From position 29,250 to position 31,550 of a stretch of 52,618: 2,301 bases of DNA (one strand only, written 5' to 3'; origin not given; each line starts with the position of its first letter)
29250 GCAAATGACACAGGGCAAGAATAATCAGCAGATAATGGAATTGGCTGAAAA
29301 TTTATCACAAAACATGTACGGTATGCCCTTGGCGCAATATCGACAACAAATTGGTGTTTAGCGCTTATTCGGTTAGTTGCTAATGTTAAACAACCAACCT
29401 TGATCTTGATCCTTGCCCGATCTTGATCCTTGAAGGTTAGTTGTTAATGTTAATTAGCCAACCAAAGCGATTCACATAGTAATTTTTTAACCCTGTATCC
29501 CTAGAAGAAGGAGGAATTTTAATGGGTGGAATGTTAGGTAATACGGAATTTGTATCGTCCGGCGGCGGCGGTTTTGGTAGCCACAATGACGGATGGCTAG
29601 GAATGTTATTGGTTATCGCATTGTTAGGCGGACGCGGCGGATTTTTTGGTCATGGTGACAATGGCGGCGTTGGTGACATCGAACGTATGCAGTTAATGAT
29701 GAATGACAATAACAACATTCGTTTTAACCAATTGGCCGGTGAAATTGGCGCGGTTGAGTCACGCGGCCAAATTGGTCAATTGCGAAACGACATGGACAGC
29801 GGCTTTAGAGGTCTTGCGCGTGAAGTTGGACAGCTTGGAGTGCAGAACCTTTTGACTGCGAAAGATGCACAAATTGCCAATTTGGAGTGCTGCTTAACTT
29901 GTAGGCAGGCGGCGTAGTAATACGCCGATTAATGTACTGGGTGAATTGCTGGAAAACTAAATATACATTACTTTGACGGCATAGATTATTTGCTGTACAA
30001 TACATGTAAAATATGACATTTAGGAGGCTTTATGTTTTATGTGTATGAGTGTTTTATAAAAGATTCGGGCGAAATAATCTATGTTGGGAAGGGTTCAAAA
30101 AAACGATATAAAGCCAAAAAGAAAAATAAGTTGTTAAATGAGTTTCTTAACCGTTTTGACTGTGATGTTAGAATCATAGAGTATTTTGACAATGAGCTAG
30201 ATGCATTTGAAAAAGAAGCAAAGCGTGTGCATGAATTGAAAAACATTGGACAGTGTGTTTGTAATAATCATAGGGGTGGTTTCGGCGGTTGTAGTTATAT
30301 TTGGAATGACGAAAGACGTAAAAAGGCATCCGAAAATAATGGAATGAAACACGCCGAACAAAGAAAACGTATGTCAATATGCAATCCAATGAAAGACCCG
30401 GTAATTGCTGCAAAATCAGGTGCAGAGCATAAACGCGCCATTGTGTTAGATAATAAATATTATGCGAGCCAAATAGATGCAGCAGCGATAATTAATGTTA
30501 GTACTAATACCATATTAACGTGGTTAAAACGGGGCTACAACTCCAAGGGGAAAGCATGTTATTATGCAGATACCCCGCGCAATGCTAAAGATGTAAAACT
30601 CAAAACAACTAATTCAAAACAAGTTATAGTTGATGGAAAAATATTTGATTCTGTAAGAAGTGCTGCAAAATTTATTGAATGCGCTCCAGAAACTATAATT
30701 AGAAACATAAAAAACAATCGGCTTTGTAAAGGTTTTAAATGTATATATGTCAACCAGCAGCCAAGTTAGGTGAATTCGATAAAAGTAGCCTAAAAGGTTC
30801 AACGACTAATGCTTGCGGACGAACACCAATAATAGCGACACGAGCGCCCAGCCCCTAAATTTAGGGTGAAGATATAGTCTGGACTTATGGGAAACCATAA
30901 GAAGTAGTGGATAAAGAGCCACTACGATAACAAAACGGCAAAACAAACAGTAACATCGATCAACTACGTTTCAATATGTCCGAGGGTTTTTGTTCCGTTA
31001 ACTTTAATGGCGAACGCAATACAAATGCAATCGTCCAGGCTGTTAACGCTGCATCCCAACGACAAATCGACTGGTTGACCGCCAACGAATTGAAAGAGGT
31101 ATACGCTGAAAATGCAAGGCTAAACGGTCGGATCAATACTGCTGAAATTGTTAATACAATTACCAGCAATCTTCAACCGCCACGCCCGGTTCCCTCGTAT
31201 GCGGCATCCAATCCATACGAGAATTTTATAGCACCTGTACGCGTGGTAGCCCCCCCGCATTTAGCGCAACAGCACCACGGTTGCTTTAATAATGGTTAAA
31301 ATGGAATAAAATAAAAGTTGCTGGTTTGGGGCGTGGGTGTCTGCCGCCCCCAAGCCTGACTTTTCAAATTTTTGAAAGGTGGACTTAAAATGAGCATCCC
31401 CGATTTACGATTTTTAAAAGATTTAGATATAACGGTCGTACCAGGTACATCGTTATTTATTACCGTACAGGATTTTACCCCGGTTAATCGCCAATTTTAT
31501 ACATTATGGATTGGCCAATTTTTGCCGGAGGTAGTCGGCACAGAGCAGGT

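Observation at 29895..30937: Group I intron with a GIY-YIG homing endonuclease splits a 244-aa gene of unknown function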

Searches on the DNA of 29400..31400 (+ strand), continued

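Call 17: get_annotated_region(hit=H1, flank=2500)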
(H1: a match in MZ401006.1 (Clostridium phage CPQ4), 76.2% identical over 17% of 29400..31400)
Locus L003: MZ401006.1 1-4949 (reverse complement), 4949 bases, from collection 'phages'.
description: Clostridium phage CPQ4, complete genome.
organism: Clostridium phage CPQ4 (NCBI taxid 2863150)
taxonomy: Viruses; Duplodnaviria; Heunggongvirae; Uroviricota; Caudoviricetes
host: Clostridium perfringens JCM 1290; source: chicken meat; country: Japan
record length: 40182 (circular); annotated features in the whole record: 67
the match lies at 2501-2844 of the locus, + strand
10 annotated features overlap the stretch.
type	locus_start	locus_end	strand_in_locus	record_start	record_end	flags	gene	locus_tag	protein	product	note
CDS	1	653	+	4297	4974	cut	-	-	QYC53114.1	DNA binding protein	-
CDS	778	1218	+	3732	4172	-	-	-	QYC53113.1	hypothetical protein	-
CDS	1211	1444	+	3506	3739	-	-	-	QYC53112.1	hypothetical protein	-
CDS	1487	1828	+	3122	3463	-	-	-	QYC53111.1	hypothetical protein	-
CDS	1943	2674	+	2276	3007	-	-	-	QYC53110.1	hypothetical protein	-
CDS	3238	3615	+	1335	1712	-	-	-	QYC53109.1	hypothetical protein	-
CDS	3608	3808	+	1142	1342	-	-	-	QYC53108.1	hypothetical protein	-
CDS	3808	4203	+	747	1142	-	-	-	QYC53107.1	hypothetical protein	-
CDS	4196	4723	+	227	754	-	-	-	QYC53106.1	hypothetical protein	-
CDS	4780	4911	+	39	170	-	-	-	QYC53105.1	hypothetical protein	-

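Call 18: get_annotated_region(hit=H2, flank=2500)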
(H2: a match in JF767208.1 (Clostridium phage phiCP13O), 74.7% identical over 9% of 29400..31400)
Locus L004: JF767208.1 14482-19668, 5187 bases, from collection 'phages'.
description: Clostridium phage phi13O, complete genome.
organism: Clostridium phage phiCP13O (NCBI taxid 1042122)
taxonomy: Viruses; Duplodnaviria; Heunggongvirae; Uroviricota; Caudoviricetes
host: Clostridium perfringens; source: -; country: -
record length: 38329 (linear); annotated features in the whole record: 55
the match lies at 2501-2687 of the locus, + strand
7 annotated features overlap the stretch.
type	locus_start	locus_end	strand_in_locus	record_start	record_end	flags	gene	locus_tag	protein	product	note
CDS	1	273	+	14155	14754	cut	-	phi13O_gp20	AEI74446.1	hypothetical protein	-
CDS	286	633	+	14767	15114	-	-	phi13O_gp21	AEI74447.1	hypothetical protein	-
CDS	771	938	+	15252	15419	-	-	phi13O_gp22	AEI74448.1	hypothetical protein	-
CDS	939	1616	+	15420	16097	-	-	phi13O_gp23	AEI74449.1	phage-related minor tail protein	-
CDS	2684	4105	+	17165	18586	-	-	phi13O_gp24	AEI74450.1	phage-related minor tail protein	-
CDS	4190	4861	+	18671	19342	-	-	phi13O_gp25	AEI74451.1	prophage antirepressor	-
CDS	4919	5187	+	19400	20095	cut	-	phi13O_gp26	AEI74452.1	putative phage tail component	-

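Call 19: get_annotated_region(hit=H9, flank=2000)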
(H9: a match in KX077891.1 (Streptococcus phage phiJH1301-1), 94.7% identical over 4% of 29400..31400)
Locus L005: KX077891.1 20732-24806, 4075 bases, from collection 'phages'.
description: Streptococcus phage phiJH1301-1, complete genome.
organism: Streptococcus phage phiJH1301-1 (NCBI taxid 1860179)
taxonomy: Viruses; Duplodnaviria; Heunggongvirae; Uroviricota; Caudoviricetes
host: Streptococcus suis JH1301; source: -; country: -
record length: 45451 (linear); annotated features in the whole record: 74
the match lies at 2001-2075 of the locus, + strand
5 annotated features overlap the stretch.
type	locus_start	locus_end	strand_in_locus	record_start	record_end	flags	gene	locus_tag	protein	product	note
CDS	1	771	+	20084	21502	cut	-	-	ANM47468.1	terminase large subunit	Phage terminase, large subunit; ORF41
CDS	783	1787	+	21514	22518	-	-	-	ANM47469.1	portal protein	Phage portal protein; ORF42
CDS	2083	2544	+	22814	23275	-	-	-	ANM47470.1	portal protein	Phage portal protein; ORF43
CDS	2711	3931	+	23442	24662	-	-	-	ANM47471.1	hypothetical protein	Phage protein; ORF44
CDS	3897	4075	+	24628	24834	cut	-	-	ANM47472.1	hypothetical protein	Phage protein; ORF45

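Call 20: search_rna_families(sources=[L003, L004, L005], threshold=evalue, max_evalue=0.001, show_alignments=3)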
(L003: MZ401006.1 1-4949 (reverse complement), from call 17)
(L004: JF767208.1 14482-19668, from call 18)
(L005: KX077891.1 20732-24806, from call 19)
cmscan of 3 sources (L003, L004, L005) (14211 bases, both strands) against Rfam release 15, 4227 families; matches with E-value up to 0.001: 1.
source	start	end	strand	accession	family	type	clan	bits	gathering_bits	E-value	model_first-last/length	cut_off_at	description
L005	1771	2041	+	RF00028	Intron_gpI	Intron;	-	58.6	50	6e-13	1-253/253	no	Group I catalytic intron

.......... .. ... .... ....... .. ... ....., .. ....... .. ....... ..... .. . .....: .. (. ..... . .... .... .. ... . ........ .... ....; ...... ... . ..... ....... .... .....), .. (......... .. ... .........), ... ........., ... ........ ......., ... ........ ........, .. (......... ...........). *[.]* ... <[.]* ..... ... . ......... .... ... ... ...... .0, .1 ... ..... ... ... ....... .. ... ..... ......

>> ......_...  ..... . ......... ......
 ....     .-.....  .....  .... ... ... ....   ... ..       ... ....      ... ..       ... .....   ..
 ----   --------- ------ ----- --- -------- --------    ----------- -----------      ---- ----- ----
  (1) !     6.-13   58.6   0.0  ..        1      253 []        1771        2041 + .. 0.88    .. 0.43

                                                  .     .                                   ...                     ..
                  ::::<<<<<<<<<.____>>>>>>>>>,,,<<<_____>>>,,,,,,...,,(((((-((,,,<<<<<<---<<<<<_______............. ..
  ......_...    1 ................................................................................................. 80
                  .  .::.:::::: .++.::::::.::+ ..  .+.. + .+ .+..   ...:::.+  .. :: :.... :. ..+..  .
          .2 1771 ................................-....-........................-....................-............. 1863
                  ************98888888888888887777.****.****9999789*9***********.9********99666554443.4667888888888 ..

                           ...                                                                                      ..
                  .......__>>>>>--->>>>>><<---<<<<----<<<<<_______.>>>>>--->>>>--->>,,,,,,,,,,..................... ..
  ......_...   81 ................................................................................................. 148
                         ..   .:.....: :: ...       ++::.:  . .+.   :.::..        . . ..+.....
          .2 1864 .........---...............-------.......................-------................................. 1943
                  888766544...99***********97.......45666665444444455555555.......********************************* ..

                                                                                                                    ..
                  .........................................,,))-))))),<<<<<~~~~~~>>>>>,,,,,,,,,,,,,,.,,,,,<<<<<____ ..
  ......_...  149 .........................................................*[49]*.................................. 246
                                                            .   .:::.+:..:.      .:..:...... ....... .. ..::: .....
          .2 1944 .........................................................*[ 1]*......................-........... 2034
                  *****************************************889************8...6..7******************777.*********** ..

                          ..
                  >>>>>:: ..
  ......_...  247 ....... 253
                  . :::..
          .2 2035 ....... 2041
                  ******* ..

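Call 88: search_rna_families(sources=[L008, L025, L080, L084, L014, L029], threshold=evalue, max_evalue=0.0001)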
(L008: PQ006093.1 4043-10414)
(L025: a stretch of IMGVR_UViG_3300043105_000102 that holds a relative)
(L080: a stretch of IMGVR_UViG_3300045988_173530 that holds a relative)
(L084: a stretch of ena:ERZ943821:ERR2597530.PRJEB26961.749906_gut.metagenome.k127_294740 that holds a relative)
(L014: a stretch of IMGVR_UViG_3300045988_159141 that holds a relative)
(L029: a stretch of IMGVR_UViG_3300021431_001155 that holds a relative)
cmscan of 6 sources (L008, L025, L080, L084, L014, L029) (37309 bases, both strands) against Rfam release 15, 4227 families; matches with E-value up to 0.0001: 5.
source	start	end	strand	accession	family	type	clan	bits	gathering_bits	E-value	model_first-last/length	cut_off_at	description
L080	430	719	-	RF00028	Intron_gpI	Intron;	-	97.4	50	3.6e-24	1-253/253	no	Group I catalytic intron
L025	5270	5522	-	RF00028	Intron_gpI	Intron;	-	93.4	50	5.7e-23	1-253/253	no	Group I catalytic intron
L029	4320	4556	+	RF00028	Intron_gpI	Intron;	-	88.1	50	2.2e-21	1-253/253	no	Group I catalytic intron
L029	6452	6697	+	RF00028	Intron_gpI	Intron;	-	73.7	50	4.7e-17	1-253/253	no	Group I catalytic intron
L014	4464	4687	-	RF00028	Intron_gpI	Intron;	-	61.1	50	2.7e-13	1-253/253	no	Group I catalytic intron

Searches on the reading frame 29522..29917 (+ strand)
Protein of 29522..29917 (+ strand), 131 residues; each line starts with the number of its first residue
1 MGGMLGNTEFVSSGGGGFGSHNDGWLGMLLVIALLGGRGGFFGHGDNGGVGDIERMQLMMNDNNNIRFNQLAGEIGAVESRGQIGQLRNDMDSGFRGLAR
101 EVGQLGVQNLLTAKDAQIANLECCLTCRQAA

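Call 5: search_protein_families(library=pfam, proteins=[window:29522-29917:+], max_evalue=0.1)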
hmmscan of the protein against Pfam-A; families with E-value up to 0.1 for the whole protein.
window:29522-29917:+ (131 aa): 1 family
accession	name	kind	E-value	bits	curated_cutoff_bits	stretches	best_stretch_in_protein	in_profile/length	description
PF16808.10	PKcGMP_CC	-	0.017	15.1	35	1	110-128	2-20/35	Coiled-coil N-terminus of cGMP-dependent protein kinase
